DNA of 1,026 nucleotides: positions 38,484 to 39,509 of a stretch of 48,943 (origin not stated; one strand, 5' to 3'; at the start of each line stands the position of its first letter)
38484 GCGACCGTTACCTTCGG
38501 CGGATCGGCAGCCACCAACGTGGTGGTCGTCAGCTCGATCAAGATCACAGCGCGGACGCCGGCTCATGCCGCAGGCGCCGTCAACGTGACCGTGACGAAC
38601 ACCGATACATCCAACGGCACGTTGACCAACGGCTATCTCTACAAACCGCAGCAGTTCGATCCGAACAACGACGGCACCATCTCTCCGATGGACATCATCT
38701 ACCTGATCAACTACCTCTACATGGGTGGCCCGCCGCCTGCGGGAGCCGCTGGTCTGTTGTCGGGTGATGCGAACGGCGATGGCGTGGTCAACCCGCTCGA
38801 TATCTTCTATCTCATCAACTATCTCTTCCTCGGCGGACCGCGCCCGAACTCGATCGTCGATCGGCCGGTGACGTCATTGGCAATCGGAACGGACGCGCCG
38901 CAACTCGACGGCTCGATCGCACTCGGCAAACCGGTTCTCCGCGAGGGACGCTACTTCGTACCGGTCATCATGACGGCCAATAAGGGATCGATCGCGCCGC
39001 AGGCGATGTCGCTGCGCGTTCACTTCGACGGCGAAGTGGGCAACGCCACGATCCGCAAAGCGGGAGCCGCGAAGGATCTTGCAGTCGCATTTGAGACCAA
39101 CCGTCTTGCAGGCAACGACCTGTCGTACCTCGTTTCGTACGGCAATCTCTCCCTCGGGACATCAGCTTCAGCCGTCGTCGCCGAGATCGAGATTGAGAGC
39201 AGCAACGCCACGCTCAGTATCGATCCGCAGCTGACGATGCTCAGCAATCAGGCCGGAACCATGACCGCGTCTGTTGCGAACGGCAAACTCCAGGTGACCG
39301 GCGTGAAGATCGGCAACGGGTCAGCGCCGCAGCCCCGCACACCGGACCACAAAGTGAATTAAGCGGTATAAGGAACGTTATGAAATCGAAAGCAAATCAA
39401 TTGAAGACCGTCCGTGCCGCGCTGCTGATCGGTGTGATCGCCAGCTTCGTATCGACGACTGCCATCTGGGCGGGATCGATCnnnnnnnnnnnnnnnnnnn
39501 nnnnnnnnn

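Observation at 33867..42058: Non-cellulosomal cohesin/dockerin surface module: one dockerin, three cohesin-like domains, one membrane anchor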

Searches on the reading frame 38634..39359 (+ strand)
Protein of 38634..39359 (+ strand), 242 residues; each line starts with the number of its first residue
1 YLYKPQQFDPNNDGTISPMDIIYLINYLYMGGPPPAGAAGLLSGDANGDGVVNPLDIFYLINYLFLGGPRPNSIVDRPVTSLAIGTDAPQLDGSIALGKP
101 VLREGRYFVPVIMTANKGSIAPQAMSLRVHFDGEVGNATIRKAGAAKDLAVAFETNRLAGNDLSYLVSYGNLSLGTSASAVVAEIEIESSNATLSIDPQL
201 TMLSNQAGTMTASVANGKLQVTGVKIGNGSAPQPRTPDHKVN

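Call 12: search_solved_structures(query=window:38640-39359:+, max_evalue=10, show_alignments=3)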
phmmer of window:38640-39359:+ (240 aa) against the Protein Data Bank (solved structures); distinct sequences matched with E-value up to 10: 16.
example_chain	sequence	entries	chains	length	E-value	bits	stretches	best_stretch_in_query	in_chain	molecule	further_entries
4dh2_B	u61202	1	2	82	0.0057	19.7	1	7-63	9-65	Dockerin type 1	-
3ul4_B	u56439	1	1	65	0.017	18.1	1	7-62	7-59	Cellulosome enzyme, dockerin type I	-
6kg9_A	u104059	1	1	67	0.018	18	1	7-60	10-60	And cellulose-binding endoglucanase family 9 CelL ortholog dockerin domain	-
2y3n_B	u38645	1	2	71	0.042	16.8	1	40-62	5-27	CELLULOSOMAL FAMILY-48 PROCESSIVE GLYCOSIDE HYDROLASE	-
6kge_D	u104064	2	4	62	0.054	16.5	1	7-60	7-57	And cellulose-binding endoglucanase family 9 CelL ortholog dockerin domain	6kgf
6kgc_B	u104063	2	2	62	0.057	16.4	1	7-60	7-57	And cellulose-binding endoglucanase family 9 CelL ortholog dockerin domain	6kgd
8x39_A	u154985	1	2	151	0.068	16.1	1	7-62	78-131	Serine protease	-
8x3a_A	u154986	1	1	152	0.07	16.1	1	7-62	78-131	Serine protease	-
8q1o_A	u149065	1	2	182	0.097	15.6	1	173-228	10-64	S-layer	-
4fl4_A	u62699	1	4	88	0.18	14.7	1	6-63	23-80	Glycoside hydrolase family 9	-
5nrk_B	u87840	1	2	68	0.2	14.6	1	7-62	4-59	DocCel5: Type I dockerin repeat domain from A. cellulolyticus family 5 endoglucanase WP_01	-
5nrm_B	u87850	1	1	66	0.77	12.7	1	7-62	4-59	DocCel5: Type I dockerin repeat domain from A. cellulolyticus family 5 endoglucanase WP_01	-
4qrm_A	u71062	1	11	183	1.7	11.6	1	51-112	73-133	Flagellar motor switch protein FliM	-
2hp7_A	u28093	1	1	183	1.7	11.6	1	51-112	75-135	Flagellar motor switch protein FliM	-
4fhr_A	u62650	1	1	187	1.8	11.5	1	51-112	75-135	Flagellar motor switch protein FliM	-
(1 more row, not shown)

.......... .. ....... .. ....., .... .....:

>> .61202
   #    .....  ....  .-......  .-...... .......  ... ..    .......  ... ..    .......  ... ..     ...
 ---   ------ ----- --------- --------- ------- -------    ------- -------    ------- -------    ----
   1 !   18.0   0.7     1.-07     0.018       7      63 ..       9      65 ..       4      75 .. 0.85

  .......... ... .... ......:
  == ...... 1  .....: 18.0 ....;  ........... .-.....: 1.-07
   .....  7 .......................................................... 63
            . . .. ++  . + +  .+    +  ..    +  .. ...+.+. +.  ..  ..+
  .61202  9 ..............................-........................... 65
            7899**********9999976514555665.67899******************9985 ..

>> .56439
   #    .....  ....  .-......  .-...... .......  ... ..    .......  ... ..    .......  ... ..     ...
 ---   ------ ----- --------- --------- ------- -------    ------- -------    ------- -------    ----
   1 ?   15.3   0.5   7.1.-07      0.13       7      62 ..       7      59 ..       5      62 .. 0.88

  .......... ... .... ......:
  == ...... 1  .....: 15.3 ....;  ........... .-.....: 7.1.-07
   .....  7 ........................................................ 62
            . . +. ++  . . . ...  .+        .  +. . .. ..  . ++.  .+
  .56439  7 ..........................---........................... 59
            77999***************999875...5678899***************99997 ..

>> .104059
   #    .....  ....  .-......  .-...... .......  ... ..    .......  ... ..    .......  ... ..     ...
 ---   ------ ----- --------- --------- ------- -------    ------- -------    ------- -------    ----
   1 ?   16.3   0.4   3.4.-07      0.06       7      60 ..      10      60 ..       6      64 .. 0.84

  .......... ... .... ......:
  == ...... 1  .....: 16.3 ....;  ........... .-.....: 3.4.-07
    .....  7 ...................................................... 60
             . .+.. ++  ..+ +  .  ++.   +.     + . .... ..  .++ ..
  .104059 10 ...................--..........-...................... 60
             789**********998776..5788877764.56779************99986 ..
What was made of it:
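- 38658..38846 (+): Type I dockerin: two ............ calcium loops, each followed by a YLINYL(Y/F)xGGP helix (aa 1598-1660). Weak PDB sequence matches (best E 0.0057) that are almost all dockerins (call 12).
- One weak PDB sequence hit of the G1 tail is to an 'S-layer' chain, 8q1o_A, E 0.097 (call 12).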

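Call 27: find_homologous_proteins(query=window:38634-39359:+, max_evalue=0.001)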
Query window:38634-39359:+ (242 aa): 221 proteins with E <= 0.001 among 2248 candidates; the best 120 are listed.
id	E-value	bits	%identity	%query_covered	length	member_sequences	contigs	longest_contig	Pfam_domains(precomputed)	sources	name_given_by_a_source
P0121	6.0e-146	502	95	100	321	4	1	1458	PF01833.31,PF00404.25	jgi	jgi:hypothetical protein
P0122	6.6e-126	437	83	100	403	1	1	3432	PF19408.6,PF01833.31,PF00404.25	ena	-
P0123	3.1e-123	428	83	100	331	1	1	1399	PF01833.31,PF00404.25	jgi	jgi:hypothetical protein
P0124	9.5e-116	403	83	93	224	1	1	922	PF00404.25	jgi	jgi:hypothetical protein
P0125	1.8e-110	386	76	100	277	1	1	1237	PF00404.25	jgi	jgi:hypothetical protein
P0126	1.8e-110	386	77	100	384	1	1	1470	PF19408.6,PF01833.31,PF00404.25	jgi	-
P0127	5.8e-99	349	69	100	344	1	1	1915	PF01833.31,PF00404.25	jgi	jgi:hypothetical protein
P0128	5.9e-95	335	65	100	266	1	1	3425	PF00404.25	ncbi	-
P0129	1.4e-94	334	65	100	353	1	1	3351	PF01833.31,PF00404.25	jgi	jgi:hypothetical protein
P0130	2.2e-92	327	66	100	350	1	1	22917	PF01833.31,PF00404.25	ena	-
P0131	1.0e-88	315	63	100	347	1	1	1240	PF01833.31,PF00404.25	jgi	jgi:hypothetical protein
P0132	1.8e-85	304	62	100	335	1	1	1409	PF01833.31,PF00404.25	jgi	jgi:hypothetical protein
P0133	1.3e-82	295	58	100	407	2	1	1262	PF19408.6,PF01833.31,PF00404.25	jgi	jgi:hypothetical protein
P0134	2.2e-82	294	60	100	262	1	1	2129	PF00404.25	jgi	jgi:hypothetical protein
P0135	5.4e-81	290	61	100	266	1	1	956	PF00404.25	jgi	jgi:hypothetical protein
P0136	2.4e-80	288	59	100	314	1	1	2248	PF01833.31,PF00404.25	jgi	jgi:hypothetical protein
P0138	9.0e-80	286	60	100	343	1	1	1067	PF01833.31,PF00404.25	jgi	jgi:hypothetical protein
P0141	9.3e-78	279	58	100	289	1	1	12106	PF00404.25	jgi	jgi:hypothetical protein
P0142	7.1e-72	260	53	100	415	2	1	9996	PF19408.6,PF01833.31,PF00404.25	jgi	jgi:hypothetical protein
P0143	7.8e-70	253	57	94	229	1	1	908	PF00404.25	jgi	jgi:hypothetical protein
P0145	1.2e-66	243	59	88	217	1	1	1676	-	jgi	jgi:hypothetical protein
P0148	2.5e-63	232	52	96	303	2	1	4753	PF01833.31,PF00404.25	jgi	jgi:hypothetical protein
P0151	1.7e-59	219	47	99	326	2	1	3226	PF01833.31,PF00404.25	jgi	jgi:hypothetical protein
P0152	2.0e-59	219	48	98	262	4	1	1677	PF00404.25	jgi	jgi:hypothetical protein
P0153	1.4e-58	216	49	97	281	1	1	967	PF00404.25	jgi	-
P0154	2.1e-58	216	50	92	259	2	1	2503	PF00404.25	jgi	jgi:hypothetical protein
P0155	3.7e-58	215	48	97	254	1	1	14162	PF00404.25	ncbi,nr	ncbi:MAG TPA: dockerin type I domain-containing protein, partial [Thermoanaerobaculia bacterium]|nr:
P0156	9.5e-58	214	51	95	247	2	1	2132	PF00404.25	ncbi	ncbi:MAG: dockerin type I domain-containing protein [Vicinamibacterales bacterium]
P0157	1.5e-57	213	45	98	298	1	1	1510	PF01833.31,PF00404.25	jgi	jgi:hypothetical protein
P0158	5.7e-57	211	48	100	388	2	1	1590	PF01833.31,PF00404.25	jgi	-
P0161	2.4e-56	209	50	97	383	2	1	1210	PF19408.6,PF01833.31,PF00404.25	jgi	-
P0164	6.0e-55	205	46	99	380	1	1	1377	PF22352.3,PF01833.31,PF00404.25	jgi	jgi:PKD repeat protein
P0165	1.1e-54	204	46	100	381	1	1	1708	PF01833.31,PF00404.25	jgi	jgi:hypothetical protein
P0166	2.7e-54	202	48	99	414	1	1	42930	PF01833.31,PF00404.25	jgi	jgi:hypothetical protein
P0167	5.5e-54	201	50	98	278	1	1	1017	PF00404.25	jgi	jgi:hypothetical protein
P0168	7.0e-54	201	49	89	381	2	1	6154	PF19408.6,PF00404.25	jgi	jgi:hypothetical protein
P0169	2.7e-53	199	47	98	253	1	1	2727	PF00404.25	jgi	jgi:hypothetical protein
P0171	3.1e-52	196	48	99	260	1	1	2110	PF00404.25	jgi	jgi:hypothetical protein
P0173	1.8e-51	193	48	91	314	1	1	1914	PF01833.31,PF00404.25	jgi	jgi:hypothetical protein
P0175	6.4e-51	191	49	93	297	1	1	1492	PF01833.31,PF00404.25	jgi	jgi:hypothetical protein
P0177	1.2e-50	190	44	97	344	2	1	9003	PF01833.31,PF00404.25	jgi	jgi:hypothetical protein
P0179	1.9e-50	190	46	92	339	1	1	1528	PF00404.25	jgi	jgi:hypothetical protein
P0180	2.9e-50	189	45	93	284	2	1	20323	PF01833.31,PF00404.25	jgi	jgi:hypothetical protein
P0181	3.0e-50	189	45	93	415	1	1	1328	PF19408.6,PF22352.3,PF01833.31,PF00404.25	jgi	jgi:hypothetical protein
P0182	2.4e-49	186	70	49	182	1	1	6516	PF00404.25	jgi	-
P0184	2.0e-45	173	56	64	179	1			PF00404.25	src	-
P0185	6.1e-45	172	48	95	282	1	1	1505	PF01833.31,PF00404.25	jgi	-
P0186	5.2e-44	169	45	98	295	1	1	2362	PF00404.25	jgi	jgi:hypothetical protein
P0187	2.2e-43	167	45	98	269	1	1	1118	PF01833.31,PF00404.25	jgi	jgi:hypothetical protein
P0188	9.7e-43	165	44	98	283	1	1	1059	PF01833.31,PF00404.25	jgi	jgi:hypothetical protein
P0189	2.3e-42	163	44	97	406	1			PF01833.31,PF00404.25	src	-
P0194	8.4e-39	152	60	50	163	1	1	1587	PF00404.25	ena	-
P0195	4.4e-35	140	52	57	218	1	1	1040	PF00404.25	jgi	jgi:hypothetical protein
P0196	2.8e-34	137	48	69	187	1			PF00404.25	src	-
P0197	2.1e-31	127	62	44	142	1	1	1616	PF00404.25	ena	-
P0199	3.0e-28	117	53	48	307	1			PF01833.31,PF00404.25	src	-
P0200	1.5e-20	92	56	28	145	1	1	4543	PF00404.25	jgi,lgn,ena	-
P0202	8.2e-20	90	60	26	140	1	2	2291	PF00404.25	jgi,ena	jgi:hypothetical protein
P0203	7.0e-19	87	57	26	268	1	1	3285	PF00404.25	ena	-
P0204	7.6e-19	86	59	26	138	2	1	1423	PF00404.25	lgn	-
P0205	1.3e-18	86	47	29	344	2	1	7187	PF00404.25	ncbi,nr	ncbi:MAG: dockerin type I domain-containing protein, partial [candidate division Zixibacteria bacter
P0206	7.7e-18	83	59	26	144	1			PF00404.25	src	-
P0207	1.1e-17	83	59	28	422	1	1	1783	PF00404.25,PF06739.18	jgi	jgi:Dockerin type I domain/Beta-propeller repeat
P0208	4.5e-17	81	56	26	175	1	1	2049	PF00404.25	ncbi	ncbi:MAG: dockerin type I repeat-containing protein, partial [Candidatus Zixiibacteriota bacterium]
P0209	5.0e-17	80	52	26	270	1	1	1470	PF00404.25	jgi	jgi:hypothetical protein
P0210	3.1e-16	78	52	27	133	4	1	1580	PF00404.25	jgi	-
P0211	5.4e-16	77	57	26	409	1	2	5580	PF13229.13,PF00404.25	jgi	jgi:hypothetical protein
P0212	7.9e-16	77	62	25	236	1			PF00404.25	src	-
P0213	9.7e-16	76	54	27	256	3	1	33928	PF00404.25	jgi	-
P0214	6.2e-15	74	31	93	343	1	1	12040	PF00404.25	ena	-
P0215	8.0e-15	73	54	27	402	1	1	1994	PF00404.25,PF22842.4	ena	-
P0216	1.9e-14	72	52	27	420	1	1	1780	PF04015.18,PF00404.25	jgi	jgi:hypothetical protein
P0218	4.0e-14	71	51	26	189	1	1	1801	PF00404.25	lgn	-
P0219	8.0e-14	70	61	27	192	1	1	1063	PF00404.25,PF03160.21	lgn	-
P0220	5.5e-13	67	60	26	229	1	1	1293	PF00404.25,PF01436.28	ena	-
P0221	5.8e-13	67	52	29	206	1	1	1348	PF00404.25,PF13517.13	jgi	jgi:hypothetical protein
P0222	6.4e-13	67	59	26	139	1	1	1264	PF00404.25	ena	-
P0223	6.8e-13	67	56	26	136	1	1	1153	PF00404.25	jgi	-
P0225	1.6e-12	66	53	27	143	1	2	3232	PF00404.25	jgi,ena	-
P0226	2.1e-12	65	39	53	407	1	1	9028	PF00404.25,PF18962.8,PF13860.13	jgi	jgi:hypothetical protein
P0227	2.6e-12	65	56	26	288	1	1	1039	PF00404.25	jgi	jgi:hypothetical protein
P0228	2.8e-12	65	65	26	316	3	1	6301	PF13585.13,PF00404.25,PF18962.8,PF13860.13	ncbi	-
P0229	3.0e-12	65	51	26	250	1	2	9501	PF00404.25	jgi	jgi:hypothetical protein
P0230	3.2e-12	65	56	27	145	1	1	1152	PF00404.25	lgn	-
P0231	3.8e-12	64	59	26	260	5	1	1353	PF11551.15,PF00404.25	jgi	-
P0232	5.0e-12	64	54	26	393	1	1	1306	PF13229.13,PF00404.25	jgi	jgi:hypothetical protein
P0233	5.1e-12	64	56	26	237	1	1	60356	PF13229.13,PF00404.25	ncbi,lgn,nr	ncbi:MAG: dockerin type I repeat-containing protein [candidate division Zixibacteria bacterium]|nr:d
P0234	6.3e-12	64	54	27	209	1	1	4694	PF00404.25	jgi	jgi:hypothetical protein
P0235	6.4e-12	64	57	27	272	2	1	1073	PF00404.25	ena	-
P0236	1.0e-11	63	55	27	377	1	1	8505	PF17963.8,PF00404.25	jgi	jgi:hypothetical protein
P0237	1.1e-11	63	54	27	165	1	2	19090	PF00404.25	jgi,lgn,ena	-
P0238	1.5e-11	62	56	26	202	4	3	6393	PF00404.25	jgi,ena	-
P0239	1.9e-11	62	62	26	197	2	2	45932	PF00404.25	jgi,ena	-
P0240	2.2e-11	62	57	27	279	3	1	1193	PF00404.25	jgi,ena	-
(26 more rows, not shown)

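Call 36: predict_structure(alignment_id=A2)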
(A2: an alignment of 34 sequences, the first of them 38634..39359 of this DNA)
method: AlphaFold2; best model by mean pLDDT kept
length: 242 residues; sequences in the alignment: 34
mean_pLDDT: 86.5   pTM: 0.82
mean pLDDT of the five models: 86.5, 85.1, 83.0, 81.7, 79.4
residues with pLDDT >= 90: 159; 70-90: 41; 50-70: 25; < 50: 17
segments of 3 or more residues with pLDDT < 50: 1-4, 76-81, 239-242
pLDDT, mean of each block of 10 residues (from residue 1): 63 92 94 74 82 94 92 57 65 97 95 96 97 93 97 95 96 96 94 94 93 95 79 53 42
secondary structure, 60 per line:
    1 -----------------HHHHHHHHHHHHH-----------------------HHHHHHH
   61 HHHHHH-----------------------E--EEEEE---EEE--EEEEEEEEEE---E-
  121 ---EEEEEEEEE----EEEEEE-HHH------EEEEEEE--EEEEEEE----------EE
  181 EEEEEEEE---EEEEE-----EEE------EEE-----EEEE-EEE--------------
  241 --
elements in order: H18-30 H54-66 E93-97 E101-103 E106-115 E124-132 E137-142 E153-159 E162-168 E179-188 E192-196 E202-204 E211-213 E219-222 E224-226
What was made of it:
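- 38658..38846 (+): Model pLDDT about 92-94 (call 36).
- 38892..39326 (+): CohB: the C-terminal cohesin-fold domain of G1 (aa 1676-1820). AF2 pLDDT 86.5 and pTM 0.82 for dockerin plus CohB (call 36).
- On Dockerin type I (PF00404): Two helices at segment residues 18-30 and 54-66 with pLDDT above 90 (call 36).
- The dockerin plus CohB model has pTM 0.82 (call 36). The AF2 pTM of 0.82 for a 242-aa two-domain segment with a floppy 25-aa linker implies a confidently placed dockerin-cohesin contact (call 36).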

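Call 38: fold_search(model_id=the predicted structure, library=pdb)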
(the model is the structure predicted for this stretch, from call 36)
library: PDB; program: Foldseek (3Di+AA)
matches with E <= 10: 1391; with E <= 0.001: 22
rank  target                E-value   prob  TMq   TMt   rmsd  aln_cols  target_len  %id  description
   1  2xdh                  2.2e-06  1.00  0.40  0.66   3.7       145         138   12  Non-cellulosomal cohesin from the hyperthermophilic archaeon Archaeoglobus fulgidus (released 2010-05-26)
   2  1g1k_A                2.5e-06  1.00  0.40  0.63   4.6       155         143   15  COHESIN MODULE FROM THE CELLULOSOME OF CLOSTRIDIUM CELLULOLYTICUM (released 2000-11-22)
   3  4ums                  4.5e-06  1.00  0.39  0.57   5.8       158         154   18  The crystal structure of the seventh ScaB type I cohesin from Pseudobacteroides cellulosolvens (released 2015-05-06)
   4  2vn6_A                6.8e-06  1.00  0.42  0.63   6.4       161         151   15  The Clostridium cellulolyticum dockerin displays a dual binding mode for its cohesin partner (released 2008-05-13)
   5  2vn5_A                1.5e-05  1.00  0.43  0.68   3.9       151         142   14  The Clostridium cellulolyticum dockerin displays a dual binding mode for its cohesin partner (released 2008-05-20)
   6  2vn5_C                2.1e-05  1.00  0.42  0.65   3.9       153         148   14  The Clostridium cellulolyticum dockerin displays a dual binding mode for its cohesin partner (released 2008-05-20)
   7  4uyq_A                3.0e-05  1.00  0.39  0.62   4.8       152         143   17  High resolution structure of the third cohesin ScaC in complex with the ScaB dockerin with a mutation in the C-termina (released 2015-04-15)
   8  4fl4_K                5.7e-05  1.00  0.41  0.57   4.1       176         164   10  Scaffoldin conformation and dynamics revealed by a ternary complex from the Clostridium thermocellum cellulosome (released 2012-06-27)
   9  2jh2_C                5.7e-05  1.00  0.37  0.62   4.8       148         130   15  X-ray crystal structure of a cohesin-like module from Clostridium perfringens (released 2007-11-06)
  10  4uyp_A                7.2e-05  1.00  0.39  0.62   4.7       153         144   17  High resolution structure of the third cohesin ScaC in complex with the ScaB dockerin with a mutation in the N-termina (released 2015-04-15)
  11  2jh2_A                8.1e-05  1.00  0.38  0.63   4.2       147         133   14  X-ray crystal structure of a cohesin-like module from Clostridium perfringens (released 2007-11-06)
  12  5nrk_A                8.1e-05  1.00  0.37  0.58   5.2       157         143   15  Crystal structure of the sixth cohesin from Acetivibrio cellulolyticus' scaffoldin B in complex with Cel5 dockerin S15 (released 2018-01-31)
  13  2o4e_MODEL_1_A        1.0e-04  1.00  0.36  0.49   7.8       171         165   15  The solution structure of a protein-protein interaction module from a family 84 glycoside hydrolase of Clostri (released 2007-11-06)
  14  2jh2_B                1.2e-04  1.00  0.35  0.57   5.1       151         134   14  X-ray crystal structure of a cohesin-like module from Clostridium perfringens (released 2007-11-06)
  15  5nrm_A                1.5e-04  1.00  0.36  0.56   5.7       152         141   16  Crystal structure of the sixth cohesin from Acetivibrio cellulolyticus' scaffoldin B in complex with Cel5 dockerin S51 (released 2018-01-31)
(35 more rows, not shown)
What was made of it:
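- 38892..39326 (+): The Foldseek top 16 are all cohesins; best is 2xdh, E 2.2e-6 (call 38).
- On Cohesin (PF00963): For G1 CohB, the top 16 are all cohesins; best is 2xdh at E 2.2e-6, TM 0.66 (call 38).
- Closest known: Clostridium perfringens toxin-complex cohesin-like modules. Same: They are structural matches of CohB (call 38).
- CBM2 folds appear among the weaker matches for CohB, from rank 17 at E 4e-4 (call 38).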
